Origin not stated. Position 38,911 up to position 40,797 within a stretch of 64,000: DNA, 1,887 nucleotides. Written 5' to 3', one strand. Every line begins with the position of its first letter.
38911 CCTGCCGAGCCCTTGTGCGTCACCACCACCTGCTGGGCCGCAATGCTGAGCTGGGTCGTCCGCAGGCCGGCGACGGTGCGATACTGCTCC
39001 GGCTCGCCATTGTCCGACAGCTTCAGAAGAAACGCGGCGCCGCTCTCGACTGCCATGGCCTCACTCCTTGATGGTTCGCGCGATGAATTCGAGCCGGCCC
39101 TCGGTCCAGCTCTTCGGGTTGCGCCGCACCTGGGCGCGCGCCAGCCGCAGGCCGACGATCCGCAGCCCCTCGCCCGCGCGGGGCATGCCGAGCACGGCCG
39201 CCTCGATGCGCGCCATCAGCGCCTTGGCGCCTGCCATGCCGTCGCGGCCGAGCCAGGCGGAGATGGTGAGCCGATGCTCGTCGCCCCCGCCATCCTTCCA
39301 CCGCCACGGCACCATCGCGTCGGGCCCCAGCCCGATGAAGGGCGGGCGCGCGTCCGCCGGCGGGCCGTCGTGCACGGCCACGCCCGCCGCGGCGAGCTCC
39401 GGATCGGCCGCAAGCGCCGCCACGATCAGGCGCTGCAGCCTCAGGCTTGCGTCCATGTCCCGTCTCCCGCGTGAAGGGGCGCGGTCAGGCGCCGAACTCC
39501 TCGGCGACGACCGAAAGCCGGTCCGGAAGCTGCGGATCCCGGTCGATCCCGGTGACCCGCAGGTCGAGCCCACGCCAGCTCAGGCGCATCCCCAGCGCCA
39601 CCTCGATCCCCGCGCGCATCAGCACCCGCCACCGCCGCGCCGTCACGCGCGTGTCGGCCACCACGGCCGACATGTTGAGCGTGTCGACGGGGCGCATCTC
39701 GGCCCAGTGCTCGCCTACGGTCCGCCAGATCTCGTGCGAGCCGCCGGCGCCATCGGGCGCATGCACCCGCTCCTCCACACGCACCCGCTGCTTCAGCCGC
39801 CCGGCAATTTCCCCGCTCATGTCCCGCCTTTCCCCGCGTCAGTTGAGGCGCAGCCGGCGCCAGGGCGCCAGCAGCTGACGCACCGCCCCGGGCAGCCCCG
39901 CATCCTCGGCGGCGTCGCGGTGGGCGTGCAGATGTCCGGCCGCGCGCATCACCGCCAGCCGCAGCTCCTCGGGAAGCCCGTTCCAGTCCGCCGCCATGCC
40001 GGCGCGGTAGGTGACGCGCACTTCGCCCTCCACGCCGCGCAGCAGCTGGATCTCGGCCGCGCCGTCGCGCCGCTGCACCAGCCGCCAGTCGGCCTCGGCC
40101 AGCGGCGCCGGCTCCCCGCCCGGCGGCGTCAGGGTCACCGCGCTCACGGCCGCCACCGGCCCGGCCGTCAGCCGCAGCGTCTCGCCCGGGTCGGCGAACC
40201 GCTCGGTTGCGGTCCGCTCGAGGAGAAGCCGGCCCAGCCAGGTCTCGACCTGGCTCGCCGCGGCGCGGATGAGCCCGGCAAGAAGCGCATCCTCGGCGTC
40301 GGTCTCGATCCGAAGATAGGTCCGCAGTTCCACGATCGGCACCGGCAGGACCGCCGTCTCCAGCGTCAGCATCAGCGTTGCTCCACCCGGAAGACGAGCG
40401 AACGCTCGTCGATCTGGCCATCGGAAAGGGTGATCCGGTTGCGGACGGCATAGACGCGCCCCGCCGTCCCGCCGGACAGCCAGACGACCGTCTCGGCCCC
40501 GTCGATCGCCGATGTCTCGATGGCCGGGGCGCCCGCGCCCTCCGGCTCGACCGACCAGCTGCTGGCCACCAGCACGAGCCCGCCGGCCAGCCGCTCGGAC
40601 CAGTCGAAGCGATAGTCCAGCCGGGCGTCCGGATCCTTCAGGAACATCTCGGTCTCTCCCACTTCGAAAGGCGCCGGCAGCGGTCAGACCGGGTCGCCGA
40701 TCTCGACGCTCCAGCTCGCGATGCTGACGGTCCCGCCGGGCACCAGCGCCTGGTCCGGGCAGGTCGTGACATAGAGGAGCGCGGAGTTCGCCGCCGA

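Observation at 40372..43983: Three-gene beta-helix spike-like module inserted between capsid (g5) and connector (g6) genes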

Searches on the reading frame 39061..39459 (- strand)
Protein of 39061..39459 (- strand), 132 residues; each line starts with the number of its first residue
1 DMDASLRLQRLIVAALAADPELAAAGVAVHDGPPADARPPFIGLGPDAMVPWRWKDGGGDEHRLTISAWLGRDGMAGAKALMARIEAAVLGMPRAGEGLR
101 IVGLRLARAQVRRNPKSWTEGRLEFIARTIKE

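Call 95: search_protein_families(library=pfam, proteins=[window:39061-39459:-], max_evalue=0.001)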
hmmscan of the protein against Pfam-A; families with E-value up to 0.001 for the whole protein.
window:39061-39459:- (132 aa): 1 family
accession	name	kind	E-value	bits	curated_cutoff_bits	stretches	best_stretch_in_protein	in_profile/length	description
PF11367.14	Tail_completion_gp17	-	9.6e-22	77.8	24.5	1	12-129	3-123/124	Tail completion protein gp17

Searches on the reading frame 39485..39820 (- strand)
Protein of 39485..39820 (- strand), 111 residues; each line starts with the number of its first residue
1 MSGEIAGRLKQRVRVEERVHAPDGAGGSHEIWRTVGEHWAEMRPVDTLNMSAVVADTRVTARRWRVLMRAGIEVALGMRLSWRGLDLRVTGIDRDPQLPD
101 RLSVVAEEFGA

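Call 5: search_protein_families(library=pfam, proteins=[window:39485-39820:-], max_evalue=0.01)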
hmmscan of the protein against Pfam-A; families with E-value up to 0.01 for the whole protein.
window:39485-39820:- (111 aa): 1 family
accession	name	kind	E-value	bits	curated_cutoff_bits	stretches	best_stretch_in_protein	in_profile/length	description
PF05521.18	Phage_HCP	-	9.3e-12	45.9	25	1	6-96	3-93/106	Phage head completion protein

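Call 6: search_protein_families(library=phrogs, proteins=[window:39485-39820:-], max_evalue=0.01)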
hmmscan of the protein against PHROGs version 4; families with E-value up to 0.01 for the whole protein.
window:39485-39820:- (111 aa): 1 family
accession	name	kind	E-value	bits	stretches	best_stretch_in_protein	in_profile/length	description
phrog_25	-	connector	2.2e-07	32.2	1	6-108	38-138/286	head closure Hc1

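Call 7: search_protein_families(library=ncbifam, proteins=[window:39485-39820:-], max_evalue=0.01)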
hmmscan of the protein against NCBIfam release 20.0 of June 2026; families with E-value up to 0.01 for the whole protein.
window:39485-39820:- (111 aa): 0 families

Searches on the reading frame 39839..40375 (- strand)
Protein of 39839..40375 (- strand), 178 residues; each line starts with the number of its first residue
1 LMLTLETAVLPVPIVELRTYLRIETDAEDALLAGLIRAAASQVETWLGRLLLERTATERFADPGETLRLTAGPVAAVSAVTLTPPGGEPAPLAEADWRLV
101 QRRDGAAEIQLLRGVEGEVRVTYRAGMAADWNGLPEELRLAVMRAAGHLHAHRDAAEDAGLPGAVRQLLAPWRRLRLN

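Call 5: search_protein_families(library=pfam, proteins=[window:39839-40375:-], max_evalue=0.01)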
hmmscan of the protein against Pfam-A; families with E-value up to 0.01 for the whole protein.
window:39839-40375:- (178 aa): 1 family
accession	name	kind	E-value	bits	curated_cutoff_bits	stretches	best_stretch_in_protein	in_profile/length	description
PF05135.19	Phage_connect_1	-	7.5e-06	26.7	21.2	1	16-57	6-42/101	Phage gp6-like head-tail connector protein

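Call 6: search_protein_families(library=phrogs, proteins=[window:39839-40375:-], max_evalue=0.01)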
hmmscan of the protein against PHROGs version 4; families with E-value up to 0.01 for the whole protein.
window:39839-40375:- (178 aa): 2 families
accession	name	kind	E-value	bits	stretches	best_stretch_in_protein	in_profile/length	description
phrog_442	-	connector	1.6e-25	91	1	9-176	85-264/270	head-tail adaptor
phrog_40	-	connector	1.7e-17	64.5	1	10-174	40-132/201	head-tail adaptor Ad1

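Call 7: search_protein_families(library=ncbifam, proteins=[window:39839-40375:-], max_evalue=0.01)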
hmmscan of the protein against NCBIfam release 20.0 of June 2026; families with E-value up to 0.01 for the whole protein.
window:39839-40375:- (178 aa): 2 families
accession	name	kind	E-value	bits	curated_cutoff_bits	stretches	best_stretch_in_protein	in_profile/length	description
TIGR02215.1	phage_chp_gp8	equivalog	2.4e-28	99.1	39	1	5-177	7-188/188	head-tail connector protein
TIGR01560.2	put_DNA_pack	equivalog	2.2e-12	46.8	24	2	16-51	3-38/89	head-tail connector protein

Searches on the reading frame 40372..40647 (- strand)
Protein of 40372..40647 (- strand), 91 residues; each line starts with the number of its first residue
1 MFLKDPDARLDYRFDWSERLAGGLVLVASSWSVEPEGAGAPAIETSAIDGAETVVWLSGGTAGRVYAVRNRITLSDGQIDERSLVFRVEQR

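Call 5: search_protein_families(library=pfam, proteins=[window:40372-40647:-], max_evalue=0.01)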
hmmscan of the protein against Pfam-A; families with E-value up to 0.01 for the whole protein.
window:40372-40647:- (91 aa): 1 family
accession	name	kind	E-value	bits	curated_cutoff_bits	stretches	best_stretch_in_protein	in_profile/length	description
PF23148.1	Gp77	-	1.2e-29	103.1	27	1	4-87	1-84/84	Podophage GP4 fiber-tail adaptor protein gp77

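Call 6: search_protein_families(library=phrogs, proteins=[window:40372-40647:-], max_evalue=0.01)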
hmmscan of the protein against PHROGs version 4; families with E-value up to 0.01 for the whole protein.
window:40372-40647:- (91 aa): 1 family
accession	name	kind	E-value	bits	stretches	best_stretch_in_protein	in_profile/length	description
phrog_4137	-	unknown function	3.8e-13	50.4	1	3-90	263-348/349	-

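Call 7: search_protein_families(library=ncbifam, proteins=[window:40372-40647:-], max_evalue=0.01)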
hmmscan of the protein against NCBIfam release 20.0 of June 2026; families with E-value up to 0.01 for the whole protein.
window:40372-40647:- (91 aa): 0 families

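Call 40: search_solved_structures(query=window:40372-40647:-, max_evalue=1, show_alignments=2)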
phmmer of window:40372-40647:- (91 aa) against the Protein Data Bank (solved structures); distinct sequences matched with E-value up to 1: 1.
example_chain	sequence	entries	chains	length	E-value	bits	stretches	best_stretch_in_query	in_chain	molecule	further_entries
8jou_D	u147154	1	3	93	5.6e-07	32.6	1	6-88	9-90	Virion-associated phage protein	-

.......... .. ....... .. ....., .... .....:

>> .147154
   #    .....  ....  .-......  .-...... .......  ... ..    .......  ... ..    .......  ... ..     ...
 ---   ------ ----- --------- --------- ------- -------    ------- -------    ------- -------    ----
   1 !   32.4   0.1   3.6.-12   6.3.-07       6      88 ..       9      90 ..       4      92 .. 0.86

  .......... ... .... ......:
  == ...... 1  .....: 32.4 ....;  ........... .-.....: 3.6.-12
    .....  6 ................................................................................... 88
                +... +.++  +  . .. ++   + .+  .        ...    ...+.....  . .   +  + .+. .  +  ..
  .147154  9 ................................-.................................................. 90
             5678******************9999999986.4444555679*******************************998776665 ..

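Call 45: search_dna_similar(query=window:40372-40647:-, collection=phages, mode=protein, max_evalue=0.001, max_rows=40)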
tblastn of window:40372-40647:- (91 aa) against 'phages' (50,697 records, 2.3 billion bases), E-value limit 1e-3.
Records with a match: 108; places in all: 108; records where one place covers at least 80% of the query: 108.
Best place of each record, by identity: <60% 108.
By first word of the organism name: Mycobacterium 55; Ralstonia 28; Gordonia 9; Rhodococcus 5; Microcystis 4; Sphingobium 2; Burkholderia 2; Bradyrhizobium 1; Phage 1; Roseobacter 1.
By host as written in the record: Mycobacterium smegmatis mc2 155 31; Mycobacterium smegmatis mc#155 14; Gordonia terrae 3612 9; Ralstonia pseudosolanacearum 5; Ralstonia pseudosolanacearum I-31 (MT043) 5; Ralstonia solanacearum 4; Ralstonia pseudosolanacearum I-33 (MT061) 4; Rhodococcus equi NRRL B-16538 3; and 20 more.
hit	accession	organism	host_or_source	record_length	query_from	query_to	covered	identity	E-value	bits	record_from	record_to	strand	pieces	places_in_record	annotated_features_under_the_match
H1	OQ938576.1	Rhodococcus phage Shagrat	Rhodococcus equi NRRL B-16538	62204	2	91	99%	45.6%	3e-12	66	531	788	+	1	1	2: hypothetical protein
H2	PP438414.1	Microcystis phage Mae-JY22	Microcystis aeruginosa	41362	4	91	97%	44.3%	1e-8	56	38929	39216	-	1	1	hypothetical protein (x2)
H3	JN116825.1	Rhodococcus phage REQ1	Rhodococcus equi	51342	2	91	99%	43.3%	6e-11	62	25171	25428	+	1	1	primase/polymerase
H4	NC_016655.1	Rhodococcus phage REQ1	Rhodococcus equi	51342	2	91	99%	43.3%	6e-11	62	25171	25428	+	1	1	DNA polymerase/primase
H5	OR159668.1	Mycobacterium phage Aegeus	Mycobacterium chelonae ATCC 35752_DMP1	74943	2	91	99%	42.9%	1e-10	61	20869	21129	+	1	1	22: hypothetical protein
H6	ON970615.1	Mycobacterium phage Baudelaire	Mycobacterium chelonae ATCC 35752_DMP1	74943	2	91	99%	42.9%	1e-10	61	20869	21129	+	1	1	22: hypothetical protein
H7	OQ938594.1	Rhodococcus phage Jflix2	Rhodococcus equi NRRL B-16538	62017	2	91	99%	40.0%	2e-13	69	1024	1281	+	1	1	2: hypothetical protein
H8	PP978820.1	Rhodococcus phage Madraxi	Rhodococcus equi NRRL B-16538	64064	2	91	99%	40.0%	2e-13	69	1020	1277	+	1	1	2: hypothetical protein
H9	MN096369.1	Gordonia phage Phendrix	Gordonia terrae 3612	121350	1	91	100%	39.6%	6e-12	65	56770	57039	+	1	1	91: hypothetical protein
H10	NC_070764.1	Gordonia phage Phendrix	Gordonia terrae 3612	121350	1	91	100%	39.6%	6e-12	65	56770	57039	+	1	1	91: hypothetical protein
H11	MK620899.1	Gordonia phage GodonK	Gordonia terrae 3612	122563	1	91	100%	39.6%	6e-12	65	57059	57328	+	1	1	94: minor tail protein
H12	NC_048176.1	Gordonia phage GodonK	Gordonia terrae 3612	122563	1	91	100%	39.6%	6e-12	65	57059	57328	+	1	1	94: minor tail protein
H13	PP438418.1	Microcystis phage Mwe-JY26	Microcystis wesenbergii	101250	4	91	97%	39.8%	6e-10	59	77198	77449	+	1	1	hypothetical protein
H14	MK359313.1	Gordonia phage Vasanti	Gordonia terrae 3612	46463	4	91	97%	38.7%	3e-11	63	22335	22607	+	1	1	27: hypothetical protein | 28: minor tail protein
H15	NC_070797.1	Gordonia phage Vasanti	Gordonia terrae 3612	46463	4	91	97%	38.7%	3e-11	63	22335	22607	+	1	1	27: hypothetical protein | 28: minor tail protein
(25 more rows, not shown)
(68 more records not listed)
